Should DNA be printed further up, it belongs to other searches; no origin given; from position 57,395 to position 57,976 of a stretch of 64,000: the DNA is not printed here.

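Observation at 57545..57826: Phage-encoded ClpS-like adaptor, translationally coupled to a homing endonuclease gene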

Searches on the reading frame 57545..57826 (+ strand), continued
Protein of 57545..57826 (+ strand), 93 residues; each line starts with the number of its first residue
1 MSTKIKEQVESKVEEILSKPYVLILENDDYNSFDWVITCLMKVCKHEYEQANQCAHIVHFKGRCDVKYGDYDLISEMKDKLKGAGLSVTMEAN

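Call 31: find_related_loci(query=A4, collection=genome_contigs, flank=6000)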
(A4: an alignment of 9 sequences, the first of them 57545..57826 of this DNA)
Query A4 (93 aa) in genome_contigs; peptide patterns used: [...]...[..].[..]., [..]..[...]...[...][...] (x = any residue, [..] = any of these).
600 stretches matched a pattern (row limit reached: there are more); 563 encode a relative of the query (tblastn E <= 1e-3); the best 80 are kept; 80 distinct loci.
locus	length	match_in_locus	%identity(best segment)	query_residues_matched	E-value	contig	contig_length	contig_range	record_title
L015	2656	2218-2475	56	6-91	8e-29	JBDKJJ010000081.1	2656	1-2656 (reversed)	MAG: Bacteroidota bacterium isolate guil_2019_sw_WHONDRS-S19S_0049_B_bin.15 scaffold_359457, whole genome shotgun sequen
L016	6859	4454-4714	47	7-93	3e-26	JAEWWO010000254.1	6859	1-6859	MAG: Bacteroidetes bacterium isolate OH_SFB_100 k127_544481, whole genome shotgun sequence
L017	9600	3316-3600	47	1-91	3e-25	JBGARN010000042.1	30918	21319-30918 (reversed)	MAG: Bacteroidia bacterium isolate MAG_MBR_H10.98 MBRH10-98_opera_contig_5577, whole genome shotgun sequence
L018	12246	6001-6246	54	10-91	7e-25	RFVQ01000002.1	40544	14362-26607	MAG: Chitinophagia bacterium isolate WB5_3B_019 contig_100_1, whole genome shotgun sequence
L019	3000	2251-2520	43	2-91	1e-24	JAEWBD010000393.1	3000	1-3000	MAG: Bacteroidetes bacterium isolate OH_PBB_239 k127_1005730, whole genome shotgun sequence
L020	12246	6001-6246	50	9-90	2e-24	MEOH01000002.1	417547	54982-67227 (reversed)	MAG: Bacteroidetes bacterium GWF2_38_335 gwf2_scaffold_105, whole genome shotgun sequence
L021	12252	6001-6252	54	8-91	3e-24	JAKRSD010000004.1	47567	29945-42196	MAG: Flavobacteriales bacterium isolate MS006 bin-006_3, whole genome shotgun sequence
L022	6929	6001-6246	52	10-91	5e-24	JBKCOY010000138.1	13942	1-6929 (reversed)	MAG: Chitinophagia bacterium isolate samp_472_metadecoder_89 samp_472_739697, whole genome shotgun sequence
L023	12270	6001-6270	50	4-93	8e-24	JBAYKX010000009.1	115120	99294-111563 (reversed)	MAG: Salinivirgaceae bacterium isolate SO_2016_GW1_9 scaffold00373_OW334_2016, whole genome shotgun sequence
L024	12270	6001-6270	47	2-91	8e-24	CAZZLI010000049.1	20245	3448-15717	MAG TPA_asm: uncultured Ferruginibacter sp. isolate SRP124364_co1_409 genome assembly, contig: NODE_2543_length_20245_co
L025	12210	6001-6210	57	22-91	7e-24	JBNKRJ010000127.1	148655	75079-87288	MAG: Bacteroidales bacterium isolate B1B2.bin.6.orig k141_199529, whole genome shotgun sequence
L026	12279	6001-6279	47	2-92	8e-24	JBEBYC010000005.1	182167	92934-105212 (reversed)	MAG: Portibacter sp. isolate T2.bin.8 NODE_147_length_182167_cov_11.264991, whole genome shotgun sequence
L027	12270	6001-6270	47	2-91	1e-23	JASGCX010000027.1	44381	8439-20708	MAG: Flavobacterium sp. isolate MAG17 NODE_391_length_44381_cov_47.933809, whole genome shotgun sequence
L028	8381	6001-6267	48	3-91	1e-23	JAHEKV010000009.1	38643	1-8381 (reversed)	MAG: Flavobacteriaceae bacterium isolate Ww593 NODE_999_length_38643_cov_35.617362, whole genome shotgun sequence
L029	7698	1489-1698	57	22-91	2e-23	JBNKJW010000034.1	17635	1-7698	MAG: Bacteroidales bacterium isolate H2.bin.10.orig k141_1400958, whole genome shotgun sequence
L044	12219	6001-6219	53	20-92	1e-22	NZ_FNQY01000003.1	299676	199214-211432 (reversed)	Arachidicoccus rhizosphaerae strain Vu-144, whole genome shotgun sequence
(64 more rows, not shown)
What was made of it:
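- Bacteroidota origin: the 80 best genome hits, at 39-58% identity, are all Bacteroidota except one MAG labelled Oscillospiraceae (call 31).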

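Call 36: search_protein_families(library=pfam, proteins=[L025:3443-5923:+, L025:5938-6213:+, L025:6760-7734:+, L025:7796-10147:+, L027:6321-6980:+, L027:5980-6288:+, L044:6326-7045:+, L044:5833-6228:+, L027:3717-5573:-, L044:4466-5521:-], max_evalue=0.001)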
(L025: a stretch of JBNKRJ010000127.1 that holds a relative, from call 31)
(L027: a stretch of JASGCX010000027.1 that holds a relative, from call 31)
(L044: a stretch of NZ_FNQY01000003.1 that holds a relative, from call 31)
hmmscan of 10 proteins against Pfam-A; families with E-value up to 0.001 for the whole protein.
L025:3443-5923:+ (826 aa): 1 family
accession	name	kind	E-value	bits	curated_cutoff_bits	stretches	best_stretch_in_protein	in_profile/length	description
PF05036.18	SPOR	-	1.4e-05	25.7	21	0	739-804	4-72/76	SPOR domain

L025:5938-6213:+ (91 aa): 1 family
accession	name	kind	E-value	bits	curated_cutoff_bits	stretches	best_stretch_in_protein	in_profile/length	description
PF02617.22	ClpS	-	6.9e-18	64.6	23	1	22-86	7-77/80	ATP-dependent Clp protease adaptor protein ClpS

L025:6760-7734:+ (324 aa): 1 family
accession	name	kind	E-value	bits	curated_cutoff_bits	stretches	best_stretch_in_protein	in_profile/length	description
PF12127.13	FloA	-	1e-157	524.6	34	1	8-318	2-312/314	Flotillin-like protein FloA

L025:7796-10147:+ (783 aa): 1 family
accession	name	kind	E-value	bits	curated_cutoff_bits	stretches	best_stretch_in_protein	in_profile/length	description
PF12127.13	FloA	-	3e-65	220.8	34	5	497-670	56-229/314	Flotillin-like protein FloA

L027:6321-6980:+ (219 aa): 1 family
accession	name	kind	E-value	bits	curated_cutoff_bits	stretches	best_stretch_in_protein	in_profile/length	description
PF03588.20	Leu_Phe_trans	-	2.3e-72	242.5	22.7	1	37-206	1-170/171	Leucyl/phenylalanyl-tRNA protein transferase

L027:5980-6288:+ (102 aa): 1 family
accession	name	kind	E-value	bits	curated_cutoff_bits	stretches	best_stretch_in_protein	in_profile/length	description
PF02617.22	ClpS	-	9.2e-19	67.5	23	1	24-89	3-68/80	ATP-dependent Clp protease adaptor protein ClpS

L044:6326-7045:+ (239 aa): 1 family
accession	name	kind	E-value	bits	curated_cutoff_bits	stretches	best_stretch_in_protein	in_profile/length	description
PF03588.20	Leu_Phe_trans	-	1.8e-70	236.3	22.7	1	40-209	2-171/171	Leucyl/phenylalanyl-tRNA protein transferase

L044:5833-6228:+ (131 aa): 1 family
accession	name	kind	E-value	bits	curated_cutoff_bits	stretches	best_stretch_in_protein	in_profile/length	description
PF02617.22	ClpS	-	6.5e-16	58.3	23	1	58-120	6-68/80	ATP-dependent Clp protease adaptor protein ClpS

L027:3717-5573:- (618 aa): 3 families
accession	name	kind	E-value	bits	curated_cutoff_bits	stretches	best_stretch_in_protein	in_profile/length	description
PF00012.26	HSP70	-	6.8e-193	642.6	20.6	1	19-605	1-598/599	Hsp70 protein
PF06723.19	MreB_Mbl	-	2.5e-18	66.4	27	1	131-380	73-318/327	MreB/Mbl protein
PF02782.22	FGGY_C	-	0.00052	20.3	27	0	329-381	145-194/198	FGGY family of carbohydrate kinases, C-terminal domain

L044:4466-5521:- (351 aa): 2 families
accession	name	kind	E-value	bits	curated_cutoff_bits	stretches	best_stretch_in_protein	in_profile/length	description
PF21016.3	RlmN_N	-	5.2e-20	71.4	24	1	8-64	2-58/60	Ribosomal RNA large subunit methyltransferase N-terminal domain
PF04055.27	Radical_SAM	-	1.7e-11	45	29.5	1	110-276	2-161/166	Radical SAM superfamily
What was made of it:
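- Closest known: Chromosomal ClpS of Bacteroidota. Same: Both fall under the same Pfam family (call 36).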

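Call 40: search_protein_families(library=pfam, proteins=[L003:953-1915:+, L003:5237-5893:-], max_evalue=0.01)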
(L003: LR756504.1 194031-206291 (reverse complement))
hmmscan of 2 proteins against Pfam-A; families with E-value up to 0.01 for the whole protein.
L003:953-1915:+ (321 aa): 23 families
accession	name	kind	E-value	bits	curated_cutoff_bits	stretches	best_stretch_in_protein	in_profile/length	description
PF00004.35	AAA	-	3e-14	54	21.2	1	44-158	1-126/131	ATPase family associated with various cellular activities (AAA)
PF14532.12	Sigma54_activ_2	-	9.5e-07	29.6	25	1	39-142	19-108/138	Sigma-54 interaction domain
PF07728.20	AAA_5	-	5e-06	27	22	1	43-132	1-94/139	AAA domain (dynein-related subfamily)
PF03215.21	Rad17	-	5.2e-06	27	23.8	1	12-113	7-112/186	Rad17 P-loop domain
PF20720.3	nSTAND3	-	8.9e-06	25.9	27.2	1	43-141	19-98/155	Novel STAND NTPase 3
PF13173.12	AAA_14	-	3.5e-05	24.3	27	1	44-167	5-127/129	AAA domain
PF13401.12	AAA_22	-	4e-05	24.4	27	1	43-134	7-81/130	AAA domain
PF05673.19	DUF815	-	0.00011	21.9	23.8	1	31-155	43-163/249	Protein of unknown function (DUF815)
PF13238.12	AAA_18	-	0.00013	22.8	29.4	1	45-133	2-68/128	AAA domain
PF13177.12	DNA_pol3_delta2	-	0.00026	21.4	27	0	103-163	100-160/161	DNA polymerase III, delta subunit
PF00910.28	RNA_helicase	-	0.00041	21.2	21.5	1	45-103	2-64/105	RNA helicase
PF13207.12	AAA_17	-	0.00044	21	27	1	47-106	1-58/136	AAA domain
PF21328.3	Gp44_lid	-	0.00044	20.8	27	1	168-219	2-54/63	Sliding-clamp-loader large subunit, AAA+ ATPase lid domain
PF13245.12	AAA_19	-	0.00047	20.8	25.1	0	41-67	11-37/134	AAA domain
PF00005.33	ABC_tran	-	0.00058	20.9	25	1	44-137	14-87/137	ABC transporter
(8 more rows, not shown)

L003:5237-5893:- (218 aa): 7 families
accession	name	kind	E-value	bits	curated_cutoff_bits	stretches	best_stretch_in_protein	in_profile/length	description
PF13481.12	AAA_25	-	1.4e-06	28.5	27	1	45-139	28-126/195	AAA domain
PF25199.1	nSTAND_NTPase5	-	0.00066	20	34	1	53-101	44-93/145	Novel STAND NTPase 5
PF03796.21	DnaB_C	-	0.0011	18.9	27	1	52-98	21-67/255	DnaB-like helicase C terminal domain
PF13479.12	AAA_24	-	0.002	18.4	27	1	52-139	4-76/195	AAA domain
PF08433.16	KTI12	-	0.0022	18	22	1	55-137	6-80/271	Chromatin associated protein KTI12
PF07088.17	GvpD_P-loop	-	0.0091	16.3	24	0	52-88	12-47/189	GvpD gas vesicle protein, P-loop domain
PF06745.19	ATPase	-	0.01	15.7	26.6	0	47-90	16-60/231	KaiC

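Call 49: predict_structure(alignment_id=A5)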
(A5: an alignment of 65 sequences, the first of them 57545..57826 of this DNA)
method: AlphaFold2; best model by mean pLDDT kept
length: 93 residues; sequences in the alignment: 65
mean_pLDDT: 85.3   pTM: 0.67
mean pLDDT of the five models: 85.3, 80.4, 79.1, 78.0, 77.2
residues with pLDDT >= 90: 47; 70-90: 31; 50-70: 15; < 50: 0
segments of 3 or more residues with pLDDT < 50: none
pLDDT, mean of each block of 10 residues (from residue 1): 65 75 83 89 92 89 90 93 91 88
secondary structure, 60 per line:
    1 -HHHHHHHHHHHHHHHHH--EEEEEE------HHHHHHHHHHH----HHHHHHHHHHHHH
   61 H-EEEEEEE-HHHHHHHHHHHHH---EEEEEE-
elements in order: H2-18 E21-26 H33-43 H48-61 E63-69 H71-83 E87-92
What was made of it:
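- On ClpS (Pfam PF02617) N-degron adaptor: The AF2 model shows E21-26, H33-43, H48-61, E63-69, H71-83, E87-92, with pLDDT 85 (call 49).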

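Call 52: fold_search(model_id=the predicted structure, library=pdb)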
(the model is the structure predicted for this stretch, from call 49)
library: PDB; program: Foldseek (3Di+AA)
matches with E <= 10: 393; with E <= 0.001: 38
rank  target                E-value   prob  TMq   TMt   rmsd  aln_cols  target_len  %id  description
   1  9ayo_A                8.8e-08  1.00  0.76  0.93   1.0        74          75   27  Mycolicibacterium smegmatis ClpS with bound PheAla and Ni2+ (released 2024-12-11)
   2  9b1p_A                1.1e-07  1.00  0.77  0.91   1.5        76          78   26  Mycolicibacterium smegmatis ClpS with TrpSer dipeptide and Mg2+ (released 2024-12-11)
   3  9ayn_B                1.2e-07  1.00  0.77  0.92   1.4        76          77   26  Mycolicibacterium smegmatis ClpS with bound Ni2+ (released 2024-12-11)
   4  9ayn_A                1.6e-07  1.00  0.77  0.88   1.2        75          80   27  Mycolicibacterium smegmatis ClpS with bound Ni2+ (released 2024-12-11)
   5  9ayo_B                2.5e-07  1.00  0.77  0.93   0.9        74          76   27  Mycolicibacterium smegmatis ClpS with bound PheAla and Ni2+ (released 2024-12-11)
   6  7d34_A                3.5e-07  1.00  0.77  0.90   1.1        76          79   28  AtClpS1-peptide complex (released 2021-04-28)
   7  3o2h_A                8.5e-07  1.00  0.68  0.66   7.3        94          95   26  E. coli ClpS in complex with a Leu N-end rule peptide (released 2011-12-14)
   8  3o2b_C                8.5e-07  1.00  0.67  0.60   9.4       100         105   26  E. coli ClpS in complex with a Phe N-end rule peptide (released 2011-12-14)
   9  3g19_A                1.4e-06  1.00  0.74  0.81   1.6        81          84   22  The structure of the Caulobacter crescentus clpS protease adaptor protein in complex with LLL tripeptide (released 2009-04-28)
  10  2w9r_A                1.8e-06  1.00  0.65  0.63   7.4        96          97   27  Structural basis of N-end rule substrate recognition in Escherichia coli by the ClpAP adaptor protein ClpS (released 2009-04-28)
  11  2wa8_C                2.5e-06  1.00  0.67  0.61   6.6        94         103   26  Structural basis of N-end rule substrate recognition in Escherichia coli by the ClpAP adaptor protein ClpS - The Phe p (released 2009-04-28)
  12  3gq1_A                3.3e-06  1.00  0.71  0.77   2.1        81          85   22  The structure of the caulobacter crescentus clpS protease adaptor protein in complex with a WLFVQRDSKE decapeptide (released 2009-05-05)
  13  2wa8_A                3.3e-06  1.00  0.68  0.72   2.1        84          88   25  Structural basis of N-end rule substrate recognition in Escherichia coli by the ClpAP adaptor protein ClpS - The Phe p (released 2009-04-28)
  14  1r6q_D                3.3e-06  1.00  0.68  0.68   2.3        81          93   25  ClpNS with fragments (released 2005-02-15)
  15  3g3p_A                3.6e-06  1.00  0.73  0.82   1.6        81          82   22  The structure of the M53A Mutant of the Caulobacter crescentus CLPS in complex with a peptide containing an amino-term (released 2010-03-09)
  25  1mbu_C                7.1e-06  1.00  0.69  0.74   2.2        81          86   25  Crystal Structure Analysis of ClpSN heterodimer (released 2002-12-11)
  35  1lzw_A                1.8e-05  1.00  0.68  0.69   2.3        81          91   23  Structural basis of ClpS-mediated switch in ClpA substrate recognition (released 2002-11-27)
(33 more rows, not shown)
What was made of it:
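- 57545..57826 (+): clpS: 93-aa ClpS-family N-degron adaptor. It has a roughly 18-residue N-terminal extension and then the alpha/beta core (residues 21-92). AF2 model plus Foldseek against ClpS structures (calls 49, 52).
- On ClpS (Pfam PF02617) N-degron adaptor: Its top 38 PDB matches are all ClpS, with TM up to 0.93 (call 52).
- Checked: The AF2 model (pLDDT 85.3, call 49) has ClpS structures as all of its 38 best PDB matches, with TM up to 0.93 and rmsd 0.9-1.5 A (call 52).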

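Call 84: search_solved_structures(query=A5, max_evalue=0.01, show_alignments=5)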
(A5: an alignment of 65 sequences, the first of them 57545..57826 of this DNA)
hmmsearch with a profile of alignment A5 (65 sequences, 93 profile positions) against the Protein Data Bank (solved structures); distinct sequences matched with E-value up to 0.01: 14.
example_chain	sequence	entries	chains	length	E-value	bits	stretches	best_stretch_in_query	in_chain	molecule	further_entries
3o2b_A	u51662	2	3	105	2.3e-08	37.1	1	10-69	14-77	ATP-dependent Clp protease adaptor protein ClpS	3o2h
1mbu_C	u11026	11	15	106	2.3e-08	37.1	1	10-69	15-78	Protein yljA | ATP-dependent Clp protease adaptor protein clpS | ATP-dependent Clp protease adapter protein ClpS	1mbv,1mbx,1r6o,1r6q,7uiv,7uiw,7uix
2wa8_A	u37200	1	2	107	2.4e-08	37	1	10-69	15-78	ATP-DEPENDENT CLP PROTEASE ADAPTER PROTEIN CLPS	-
2w9r_A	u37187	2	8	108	2.5e-08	37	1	10-69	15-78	ATP-DEPENDENT CLP PROTEASE ADAPTER PROTEIN CLPS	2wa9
3o2o_A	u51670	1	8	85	5.5e-08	35.9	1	20-70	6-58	ATP-dependent Clp protease adaptor protein ClpS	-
3o1f_A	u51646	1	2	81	6.5e-08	35.6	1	20-70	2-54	ATP-dependent Clp protease adapter protein clpS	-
1lzw_A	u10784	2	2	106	6.4e-07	32.5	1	10-69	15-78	Protein yljA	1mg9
7d34_A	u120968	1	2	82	1.4e-05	28.2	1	18-86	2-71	ATP-dependent Clp protease adapter protein CLPS1, chloroplastic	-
9ayn_A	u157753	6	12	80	0.00048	23.2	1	19-92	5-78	ATP-dependent Clp protease adapter protein ClpS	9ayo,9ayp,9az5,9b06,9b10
9b1p_A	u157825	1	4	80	0.00056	23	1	19-92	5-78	ATP-dependent Clp protease adapter protein ClpS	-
9wbv_A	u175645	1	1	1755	0.0024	21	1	18-79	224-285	E3 ubiquitin-protein ligase UBR2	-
3dnj_A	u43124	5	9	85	0.0037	20.4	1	21-67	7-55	ATP-dependent Clp protease adapter protein clpS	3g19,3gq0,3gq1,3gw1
9wbw_A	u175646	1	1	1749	0.007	19.5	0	19-84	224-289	E3 ubiquitin-protein ligase UBR1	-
3g1b_A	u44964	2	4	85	0.01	19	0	21-67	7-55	ATP-dependent Clp protease adapter protein clpS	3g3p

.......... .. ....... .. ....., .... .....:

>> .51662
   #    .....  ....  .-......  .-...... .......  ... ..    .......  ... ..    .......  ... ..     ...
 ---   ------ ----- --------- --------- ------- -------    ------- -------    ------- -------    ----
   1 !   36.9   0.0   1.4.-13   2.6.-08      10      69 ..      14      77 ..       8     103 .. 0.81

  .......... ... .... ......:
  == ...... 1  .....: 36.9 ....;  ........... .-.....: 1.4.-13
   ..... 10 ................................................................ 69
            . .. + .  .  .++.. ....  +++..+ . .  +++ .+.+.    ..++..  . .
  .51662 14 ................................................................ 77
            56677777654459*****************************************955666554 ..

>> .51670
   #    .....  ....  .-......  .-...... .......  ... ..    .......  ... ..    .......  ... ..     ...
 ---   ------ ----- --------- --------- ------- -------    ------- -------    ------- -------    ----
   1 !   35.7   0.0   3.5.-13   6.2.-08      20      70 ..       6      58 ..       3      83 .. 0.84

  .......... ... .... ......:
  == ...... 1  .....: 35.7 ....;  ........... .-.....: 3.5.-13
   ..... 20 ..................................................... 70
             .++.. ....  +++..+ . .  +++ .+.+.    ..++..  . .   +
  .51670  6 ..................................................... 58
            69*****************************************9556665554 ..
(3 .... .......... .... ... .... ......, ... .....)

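Call 87: search_protein_families(library=pfam, proteins=[L008:6742-7797:-], max_evalue=10)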
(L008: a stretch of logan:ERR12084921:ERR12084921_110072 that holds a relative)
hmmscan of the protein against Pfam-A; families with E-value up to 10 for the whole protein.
L008:6742-7797:- (351 aa): 4 families
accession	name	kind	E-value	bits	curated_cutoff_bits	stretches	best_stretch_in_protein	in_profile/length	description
PF04480.18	DUF559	-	1.9e-05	25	20.6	1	265-340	35-106/109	Protein of unknown function (DUF559)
PF05443.17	ROS_MUCR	-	0.00013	22.4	25.4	1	35-71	62-96/123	ROS/MUCR transcriptional regulator protein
PF18741.7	MTES_1575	-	0.00041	20.8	38.2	1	284-342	39-96/96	REase_MTES_1575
PF23320.1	Zn_SUZ12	-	3.1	8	28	1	20-61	6-49/70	Polycomb protein SUZ12-like, Zn domain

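Call 106: search_protein_families(library=ncbifam, proteins=[window:57545-57826:+, L027:5980-6288:+], max_evalue=0.001)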
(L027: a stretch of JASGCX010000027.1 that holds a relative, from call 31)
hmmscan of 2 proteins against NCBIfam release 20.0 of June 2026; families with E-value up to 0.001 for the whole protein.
window:57545-57826:+ (93 aa): 9 families
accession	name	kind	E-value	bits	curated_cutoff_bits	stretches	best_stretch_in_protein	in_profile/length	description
NF000670.0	PRK00033.1-3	equivalog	2.1e-08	34.2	143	1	4-64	9-71/106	ATP-dependent Clp protease adapter ClpS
NF009563.0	PRK13019.1-3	equivalog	1.2e-07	31.5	117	1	8-88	15-95/101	ATP-dependent Clp protease adapter ClpS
NF000668.1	PRK00033.1-1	equivalog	1.7e-06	28.1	86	1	19-91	3-75/77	ATP-dependent Clp protease adapter ClpS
NF000669.1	PRK00033.1-2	equivalog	5.4e-06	26.3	149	1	20-66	15-61/94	ATP-dependent Clp protease adapter ClpS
NF000672.0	PRK00033.1-5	equivalog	7.8e-06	25.8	112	1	19-64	24-69/104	ATP-dependent Clp protease adapter ClpS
NF009564.0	PRK13019.1-4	equivalog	9.6e-06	25.8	143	1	3-72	6-73/101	ATP-dependent Clp protease adapter ClpS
NF000671.1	PRK00033.1-4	equivalog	1.7e-05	24.9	107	1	18-92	14-89/91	ATP-dependent Clp protease adapter ClpS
NF009565.0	PRK13019.1-5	equivalog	1.8e-05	24.6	158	1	23-88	26-92/98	ATP-dependent Clp protease adapter ClpS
NF009561.0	PRK13019.1-1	equivalog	0.0001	22.1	159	1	4-79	9-81/103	ATP-dependent Clp protease adapter ClpS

L027:5980-6288:+ (102 aa): 7 families
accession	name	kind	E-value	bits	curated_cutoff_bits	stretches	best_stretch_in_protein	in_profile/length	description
NF000668.1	PRK00033.1-1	equivalog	2.2e-08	34.1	86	1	26-97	4-75/77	ATP-dependent Clp protease adapter ClpS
NF009563.0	PRK13019.1-3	equivalog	2.4e-07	30.6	117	1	5-77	5-78/101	ATP-dependent Clp protease adapter ClpS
NF000671.1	PRK00033.1-4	equivalog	3.9e-07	30.1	107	1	22-97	12-88/91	ATP-dependent Clp protease adapter ClpS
NF000670.0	PRK00033.1-3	equivalog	4.3e-07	30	143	1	22-70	23-71/106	ATP-dependent Clp protease adapter ClpS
NF000669.1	PRK00033.1-2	equivalog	1.6e-05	24.8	149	1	21-69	10-58/94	ATP-dependent Clp protease adapter ClpS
NF000672.0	PRK00033.1-5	equivalog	9.9e-05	22.3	112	1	23-69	22-68/104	ATP-dependent Clp protease adapter ClpS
NF009565.0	PRK13019.1-5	equivalog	0.00016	21.6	158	1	20-78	17-76/98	ATP-dependent Clp protease adapter ClpS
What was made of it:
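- On NCBIfam ClpS equivalogs (NF000668-NF000672, NF0095xx): A bacterial Flavobacterium ClpS from a clpS-aat operon fails in the same way, at 34.1 bits (call 106).
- The protein falls far below every NCBIfam ClpS equivalog cutoff (34 bits against 86-159), although a genuine Flavobacterium ClpS from a clpS-aat operon does too (call 106).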
